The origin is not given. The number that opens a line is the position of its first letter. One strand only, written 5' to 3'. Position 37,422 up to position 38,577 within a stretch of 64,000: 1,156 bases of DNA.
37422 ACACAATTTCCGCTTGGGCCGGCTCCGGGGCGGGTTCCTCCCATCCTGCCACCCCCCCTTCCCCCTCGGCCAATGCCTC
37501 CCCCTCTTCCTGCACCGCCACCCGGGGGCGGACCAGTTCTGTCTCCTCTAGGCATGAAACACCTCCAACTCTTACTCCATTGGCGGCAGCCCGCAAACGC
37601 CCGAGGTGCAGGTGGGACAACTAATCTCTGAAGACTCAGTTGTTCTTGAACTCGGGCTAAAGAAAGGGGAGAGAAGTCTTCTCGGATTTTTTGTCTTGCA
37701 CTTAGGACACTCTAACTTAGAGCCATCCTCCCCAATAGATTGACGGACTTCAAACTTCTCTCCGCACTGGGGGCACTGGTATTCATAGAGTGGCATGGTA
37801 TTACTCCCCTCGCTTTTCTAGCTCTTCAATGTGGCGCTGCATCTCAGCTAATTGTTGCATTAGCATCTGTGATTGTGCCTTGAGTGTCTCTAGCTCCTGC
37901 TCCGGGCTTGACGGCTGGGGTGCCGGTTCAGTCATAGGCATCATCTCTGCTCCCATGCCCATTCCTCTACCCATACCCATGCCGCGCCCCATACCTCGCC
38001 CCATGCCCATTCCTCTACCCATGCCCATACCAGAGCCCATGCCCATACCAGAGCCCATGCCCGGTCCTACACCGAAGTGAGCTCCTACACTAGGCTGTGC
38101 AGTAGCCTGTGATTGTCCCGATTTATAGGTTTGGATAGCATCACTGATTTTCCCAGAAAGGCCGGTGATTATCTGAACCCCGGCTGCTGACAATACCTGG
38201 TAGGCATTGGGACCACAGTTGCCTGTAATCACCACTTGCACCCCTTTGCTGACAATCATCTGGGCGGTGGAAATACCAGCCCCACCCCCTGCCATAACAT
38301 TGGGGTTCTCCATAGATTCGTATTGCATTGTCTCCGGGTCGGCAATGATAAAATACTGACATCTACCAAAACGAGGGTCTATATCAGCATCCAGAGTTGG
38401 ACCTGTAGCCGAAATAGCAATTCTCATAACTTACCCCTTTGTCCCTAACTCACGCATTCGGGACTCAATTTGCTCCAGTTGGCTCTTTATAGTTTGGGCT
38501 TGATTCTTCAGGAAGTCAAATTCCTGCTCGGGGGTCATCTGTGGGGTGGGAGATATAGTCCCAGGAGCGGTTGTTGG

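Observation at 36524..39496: Operon of NifX/MTH1175-like proteins, zinc ribbons and multiple low-complexity DUF5320-type proteins: candidate uncharacterised system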

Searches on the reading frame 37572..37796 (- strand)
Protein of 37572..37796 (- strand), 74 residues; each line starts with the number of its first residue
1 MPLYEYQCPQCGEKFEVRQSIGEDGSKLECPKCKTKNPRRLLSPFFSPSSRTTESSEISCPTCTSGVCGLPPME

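Call 3: search_protein_families(library=pfam, proteins=[window:37572-37796:-], max_evalue=0.1)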
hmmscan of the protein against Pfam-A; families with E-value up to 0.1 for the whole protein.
window:37572-37796:- (74 aa): 33 families (the best 25 are shown)
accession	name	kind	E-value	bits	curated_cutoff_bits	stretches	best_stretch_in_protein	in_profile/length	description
PF09723.15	Zn_ribbon_8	-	3.2e-16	59.5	34.4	1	1-41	1-40/41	Zinc ribbon domain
PF13717.11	Zn_ribbon_4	-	1.2e-06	28.8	30.3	1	7-35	4-33/36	zinc-ribbon domain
PF13719.11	Zn_ribbon_5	-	0.00026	21.1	29.3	1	7-34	4-32/37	zinc-ribbon domain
PF13248.11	Zn_ribbon_3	-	0.00034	20.4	27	0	5-18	2-15/26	zinc-ribbon domain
PF04438.22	zf-HIT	-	0.00066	19.8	24.7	0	4-14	12-22/30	HIT zinc finger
PF17283.8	Zn_ribbon_SprT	-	0.0013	19.2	28.1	0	4-15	3-14/38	SprT-like zinc ribbon domain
PF24441.1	DUF7560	-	0.0017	18.4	27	1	2-35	2-35/44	Family of unknown function (DUF7560)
PF23548.1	Zn_ribbon_FGT1_2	-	0.0018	18.2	27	0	6-18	21-33/35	FORGETTER1 second zinc ribbon domain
PF23454.1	Zn_ribbon_Brz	-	0.0031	18.5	27.9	0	2-17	2-17/58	Transcriptional regulator Brz zinc beta ribbon domain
PF23499.1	YnfU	-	0.0036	17.6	27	1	6-35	17-46/49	YnfU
PF15777.11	Anti-TRAP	-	0.0062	17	32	1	4-36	9-39/59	Tryptophan RNA-binding attenuator protein inhibitory protein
PF01155.25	HypA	-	0.0065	16.9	28.9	1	5-37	70-96/112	Hydrogenase/urease nickel incorporation, metallochaperone, hypA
PF04810.20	zf-Sec23_Sec24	-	0.0077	16.7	25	0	23-38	19-34/39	Sec23/Sec24 zinc finger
PF14369.11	Zn_ribbon_19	-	0.0078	16.8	30.8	0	52-66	16-30/35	zinc-ribbon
PF05207.18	Zn_ribbon_CSL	-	0.0082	16.3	29.2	1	4-33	17-46/55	CSL zinc finger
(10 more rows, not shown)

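Call 4: search_protein_families(library=ncbifam, proteins=[window:37572-37796:-], max_evalue=0.1)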
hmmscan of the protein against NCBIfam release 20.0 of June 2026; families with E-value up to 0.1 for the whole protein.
window:37572-37796:- (74 aa): 14 families
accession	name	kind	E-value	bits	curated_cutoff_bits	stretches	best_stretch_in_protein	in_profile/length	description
TIGR02605.1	CxxC_CxxC_SSSS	subfamily_domain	1.1e-17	63.8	31.3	1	1-46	1-47/52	FmdB family zinc ribbon protein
NF053663.1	RPWMISH_prot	domain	2.1e-09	38.1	120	1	1-45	1-45/115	RPWMISH domain-containing protein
NF038384.1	zinc_YnfU_fam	subfamily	0.00018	21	36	1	6-35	17-46/52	YnfU family zinc-binding protein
TIGR02098.1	MJ0042_CXXC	domain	0.00044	19.9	20.9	1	6-35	3-33/38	MJ0042-type zinc finger domain-containing protein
NF041795.1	Brz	equivalog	0.0019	18.5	100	0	1-16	1-16/60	transcriptional regulator Brz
TIGR04104.1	cxxc_20_cxxc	subfamily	0.0024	18.2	45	1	7-37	2-35/93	TIGR04104 family putative zinc finger protein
NF011481.0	PRK14890.1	equivalog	0.0063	16.5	61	0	23-36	23-36/61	putative Zn-ribbon RNA-binding protein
NF034126.3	PRK09521.1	equivalog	0.009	15.8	90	1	7-41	146-174/180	exosome complex RNA-binding protein Csl4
NF041915.1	HVO_2901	equivalog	0.012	15.4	80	1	7-34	17-43/55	HVO_2901 family zinc finger protein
NF047912.1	ECs_2282_CxxC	subfamily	0.023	14.6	37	1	5-35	2-35/60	ECs_2282 family putative zinc-binding protein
NF003339.0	PRK04351.1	equivalog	0.029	14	113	1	3-36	110-141/149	SprT family protein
NF041909.1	HVO_2753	equivalog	0.048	13.6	80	0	5-37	26-58/59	HVO_2753 family zinc finger protein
NF041197.2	CxxC_Se_CxxC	equivalog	0.062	13.5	40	0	7-20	20-33/53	dual CXXC motif small (seleno)protein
NF001607.0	PRK00398.1-4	equivalog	0.075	12.8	89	0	6-36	10-37/53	DNA-directed RNA polymerase subunit P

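Call 81: search_protein_families(library=padloc, proteins=[window:37572-37796:-], max_evalue=0.001)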
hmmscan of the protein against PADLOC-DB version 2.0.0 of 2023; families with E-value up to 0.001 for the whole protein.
window:37572-37796:- (74 aa): 0 families

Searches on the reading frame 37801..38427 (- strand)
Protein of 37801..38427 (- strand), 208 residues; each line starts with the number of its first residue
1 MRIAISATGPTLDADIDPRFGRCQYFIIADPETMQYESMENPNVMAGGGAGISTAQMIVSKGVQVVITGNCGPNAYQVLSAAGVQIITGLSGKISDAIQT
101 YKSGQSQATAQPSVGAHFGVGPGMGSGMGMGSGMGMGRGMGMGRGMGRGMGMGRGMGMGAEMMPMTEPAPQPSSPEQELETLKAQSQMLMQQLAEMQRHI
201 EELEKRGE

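Call 3: search_protein_families(library=pfam, proteins=[window:37801-38427:-], max_evalue=0.1)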
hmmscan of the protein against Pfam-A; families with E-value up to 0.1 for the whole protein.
window:37801-38427:- (208 aa): 7 families
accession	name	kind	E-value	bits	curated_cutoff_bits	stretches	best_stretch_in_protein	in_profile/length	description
PF02579.22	Nitro_FeMo-Co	-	6.6e-25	87.7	26.3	1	13-102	2-93/94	Dinitrogenase iron-molybdenum cofactor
PF17253.7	DUF5320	-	4.4e-11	44.2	27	1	118-203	10-99/99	Family of unknown function (DUF5320)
PF10473.14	CENP-F_leu_zip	-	0.0043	17.6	34.5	1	176-206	72-102/140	Leucine-rich repeats of kinetochore protein Cenp-F/LEK1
PF11759.13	KRTAP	-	0.0083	17.1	21.1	1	115-159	10-49/59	Keratin-associated matrix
PF22584.1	CFAP143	-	0.0089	16.3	27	1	105-169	103-173/437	Cilia- and flagella-associated protein 143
PF22807.2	TrAA12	-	0.011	14.5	30.9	1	115-158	387-430/463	TrAA12-like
PF15960.10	DUF4763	-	0.019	14.6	30.1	1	161-202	76-117/236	Domain of unknown function (DUF4763)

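Call 4: search_protein_families(library=ncbifam, proteins=[window:37801-38427:-], max_evalue=0.1)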
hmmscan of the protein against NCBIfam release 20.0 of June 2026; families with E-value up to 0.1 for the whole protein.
window:37801-38427:- (208 aa): 2 families
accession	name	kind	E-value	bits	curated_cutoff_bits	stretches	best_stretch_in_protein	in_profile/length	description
NF041136.1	MrpORP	equivalog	1.4e-08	34.5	450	1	2-104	266-363/365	iron-sulfur cluster carrier protein MrpORP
NF033849.1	ser_rich_anae_1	subfamily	0.07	10.4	650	1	96-159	516-579/1163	serine-rich protein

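Call 22: search_solved_structures(query=window:37801-38427:-, max_evalue=1)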
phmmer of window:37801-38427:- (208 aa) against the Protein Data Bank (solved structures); distinct sequences matched with E-value up to 1: 23.
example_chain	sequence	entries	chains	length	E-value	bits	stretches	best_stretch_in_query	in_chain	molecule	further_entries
2wfb_A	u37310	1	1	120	1.6e-20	76.7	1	2-112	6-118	PUTATIVE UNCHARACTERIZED PROTEIN ORP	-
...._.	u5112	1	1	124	6.4e-19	71.5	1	1-115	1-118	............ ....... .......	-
1rdu_A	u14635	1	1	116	5.2e-17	65.3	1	2-107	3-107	conserved hypothetical protein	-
2yx6_A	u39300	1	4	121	5.8e-09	39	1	1-105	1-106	Hypothetical protein PH0822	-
1t3v_A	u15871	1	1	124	8.9e-07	31.9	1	11-107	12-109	conserved hypothetical protein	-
1o13_A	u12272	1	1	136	1.2e-06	31.5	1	11-107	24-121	probable NifB protein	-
4v8m_AD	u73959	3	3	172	8.9e-05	25.4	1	121-161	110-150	40S RIBOSOMAL PROTEIN S10, PUTATIVE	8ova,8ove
5opt_n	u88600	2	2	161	0.00036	23.4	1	126-162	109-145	40S ribosomal protein S10, putative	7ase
8a3w_SN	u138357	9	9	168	0.00077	22.3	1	119-165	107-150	Putative 40S ribosomal protein S10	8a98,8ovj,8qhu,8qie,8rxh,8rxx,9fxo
6trp_A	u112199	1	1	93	0.0014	21.5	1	119-162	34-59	Peptide synthetase XpsB,Peptide synthetase XpsB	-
6syy_A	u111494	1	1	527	0.0027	20.5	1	123-158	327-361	Periplasmic cell division protein (SufI)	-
6ttd_A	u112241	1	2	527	0.0027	20.5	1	123-158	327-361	Multicopper oxidase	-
4bem_J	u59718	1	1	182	0.032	17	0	133-163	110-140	F1FO ATPASE C1 SUBUNIT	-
7f1q_R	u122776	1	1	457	0.16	14.7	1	120-143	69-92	C-C motif chemokine 3,C-C chemokine receptor type 5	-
7xbx_R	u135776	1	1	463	0.17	14.6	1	119-159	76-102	Processed fractalkine,CX3C chemokine receptor 1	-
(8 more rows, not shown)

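Call 37: search_solved_structures(query=window:37801-38427:-, max_evalue=1e-10, show_alignments=3)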
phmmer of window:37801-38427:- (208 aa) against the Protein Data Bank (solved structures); distinct sequences matched with E-value up to 1e-10: 3.
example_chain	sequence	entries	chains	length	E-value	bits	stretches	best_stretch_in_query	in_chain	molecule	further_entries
2wfb_A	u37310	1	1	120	1.6e-20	76.7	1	2-112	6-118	PUTATIVE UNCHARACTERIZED PROTEIN ORP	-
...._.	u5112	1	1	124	6.4e-19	71.5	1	1-115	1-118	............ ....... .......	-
1rdu_A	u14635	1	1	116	5.2e-17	65.3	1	2-107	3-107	conserved hypothetical protein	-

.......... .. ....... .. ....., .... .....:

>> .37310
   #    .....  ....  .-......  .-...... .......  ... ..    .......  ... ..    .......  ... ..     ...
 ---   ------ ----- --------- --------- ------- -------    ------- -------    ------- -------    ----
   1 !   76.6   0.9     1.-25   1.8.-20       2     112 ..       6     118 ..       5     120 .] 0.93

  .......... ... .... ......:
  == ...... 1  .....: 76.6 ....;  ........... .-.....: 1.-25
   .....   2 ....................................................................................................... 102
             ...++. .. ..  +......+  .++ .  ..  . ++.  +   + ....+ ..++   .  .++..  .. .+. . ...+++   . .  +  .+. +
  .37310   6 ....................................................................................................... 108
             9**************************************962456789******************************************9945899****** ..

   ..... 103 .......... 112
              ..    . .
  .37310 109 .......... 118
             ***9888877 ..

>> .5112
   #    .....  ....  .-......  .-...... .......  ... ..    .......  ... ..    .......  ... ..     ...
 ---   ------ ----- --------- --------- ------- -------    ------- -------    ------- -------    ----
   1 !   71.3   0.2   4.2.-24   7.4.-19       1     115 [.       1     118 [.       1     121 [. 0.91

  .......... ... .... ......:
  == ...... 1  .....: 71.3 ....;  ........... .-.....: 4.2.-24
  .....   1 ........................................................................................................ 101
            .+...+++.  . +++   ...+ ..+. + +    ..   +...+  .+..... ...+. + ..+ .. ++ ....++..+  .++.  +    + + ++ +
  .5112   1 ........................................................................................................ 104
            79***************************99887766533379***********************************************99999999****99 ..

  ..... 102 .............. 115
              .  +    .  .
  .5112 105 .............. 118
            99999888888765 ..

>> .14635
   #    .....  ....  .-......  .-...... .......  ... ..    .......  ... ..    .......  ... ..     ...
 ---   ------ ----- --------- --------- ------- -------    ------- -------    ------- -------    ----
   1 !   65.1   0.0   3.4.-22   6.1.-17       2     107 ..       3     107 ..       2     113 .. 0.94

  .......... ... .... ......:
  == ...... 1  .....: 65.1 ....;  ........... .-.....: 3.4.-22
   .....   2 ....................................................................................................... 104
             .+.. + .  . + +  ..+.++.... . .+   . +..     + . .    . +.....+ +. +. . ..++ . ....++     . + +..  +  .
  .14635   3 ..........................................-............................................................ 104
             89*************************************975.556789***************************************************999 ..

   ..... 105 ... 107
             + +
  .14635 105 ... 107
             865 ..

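Call 81: search_protein_families(library=padloc, proteins=[window:37801-38427:-], max_evalue=0.001)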
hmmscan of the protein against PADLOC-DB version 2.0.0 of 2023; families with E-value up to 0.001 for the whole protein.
window:37801-38427:- (208 aa): 0 families

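Call 85: predict_structure(protein=window:37801-38427:-)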
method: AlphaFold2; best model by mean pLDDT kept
length: 208 residues; sequences in the alignment: 1
mean_pLDDT: 55.0   pTM: 0.32
mean pLDDT of the five models: 55.0, 50.7, 48.8, 48.6, 47.9
residues with pLDDT >= 90: 19; 70-90: 15; 50-70: 98; < 50: 76
segments of 3 or more residues with pLDDT < 50: 1-21, 39-53, 107-133, 159-161
pLDDT, mean of each block of 10 residues (from residue 1): 26 36 55 53 36 49 57 57 58 59 52 34 39 51 55 53 53 73 89 93 85
secondary structure, 60 per line:
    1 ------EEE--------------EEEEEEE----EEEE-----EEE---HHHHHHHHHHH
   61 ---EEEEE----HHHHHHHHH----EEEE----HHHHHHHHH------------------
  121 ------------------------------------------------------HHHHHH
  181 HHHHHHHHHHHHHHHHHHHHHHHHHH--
elements in order: E7-9 E24-30 E35-38 E44-46 H50-60 E64-68 H73-81 E86-89 H94-102 H175-206
